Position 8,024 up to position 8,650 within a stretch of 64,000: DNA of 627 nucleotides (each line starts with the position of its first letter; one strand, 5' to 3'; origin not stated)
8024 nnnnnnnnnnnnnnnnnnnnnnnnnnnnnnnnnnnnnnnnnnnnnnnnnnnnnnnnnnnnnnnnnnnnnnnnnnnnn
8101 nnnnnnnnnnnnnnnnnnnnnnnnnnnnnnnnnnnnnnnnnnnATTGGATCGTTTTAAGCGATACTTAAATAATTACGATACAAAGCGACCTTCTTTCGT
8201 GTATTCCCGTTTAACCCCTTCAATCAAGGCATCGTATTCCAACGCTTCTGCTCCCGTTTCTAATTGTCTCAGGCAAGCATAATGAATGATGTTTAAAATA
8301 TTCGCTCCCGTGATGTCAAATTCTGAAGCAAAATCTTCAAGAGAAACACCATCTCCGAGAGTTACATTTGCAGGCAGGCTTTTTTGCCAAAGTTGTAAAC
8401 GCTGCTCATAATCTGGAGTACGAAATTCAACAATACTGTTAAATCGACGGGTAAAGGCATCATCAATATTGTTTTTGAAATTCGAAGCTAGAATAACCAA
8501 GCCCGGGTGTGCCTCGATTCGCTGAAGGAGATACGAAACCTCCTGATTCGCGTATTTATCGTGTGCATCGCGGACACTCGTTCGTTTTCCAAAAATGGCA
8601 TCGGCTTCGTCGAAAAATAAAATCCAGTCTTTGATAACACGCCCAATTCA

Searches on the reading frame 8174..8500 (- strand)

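Call 8: search_protein_families(library=pfam, proteins=[window:8174-8500:-], max_evalue=0.01)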
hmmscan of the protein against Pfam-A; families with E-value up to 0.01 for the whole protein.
window:8174-8500:- (108 aa): 0 families

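Call 55: search_protein_families(library=pfam, proteins=[window:8174-8500:-], max_evalue=1)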
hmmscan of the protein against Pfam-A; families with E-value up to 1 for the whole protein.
window:8174-8500:- (108 aa): 1 family
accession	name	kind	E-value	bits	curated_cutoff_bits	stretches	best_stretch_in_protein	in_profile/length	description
PF08878.16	HamA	-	0.15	12.3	25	1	2-62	102-159/230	HamA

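Call 60: search_protein_families(library=phrogs, proteins=[window:8174-8500:-], max_evalue=0.1)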
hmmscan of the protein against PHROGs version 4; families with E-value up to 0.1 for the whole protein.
window:8174-8500:- (108 aa): 4 families
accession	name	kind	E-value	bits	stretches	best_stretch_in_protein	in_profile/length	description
phrog_3757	-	unknown function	1e-15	59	1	1-101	228-329/367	-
phrog_10401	-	other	1.4e-07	31.7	1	2-65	560-606/667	ATPase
phrog_9172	-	unknown function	9.1e-05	22.5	1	2-82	217-295/509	-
phrog_10545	-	unknown function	0.07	14.5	0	72-87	25-40/48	-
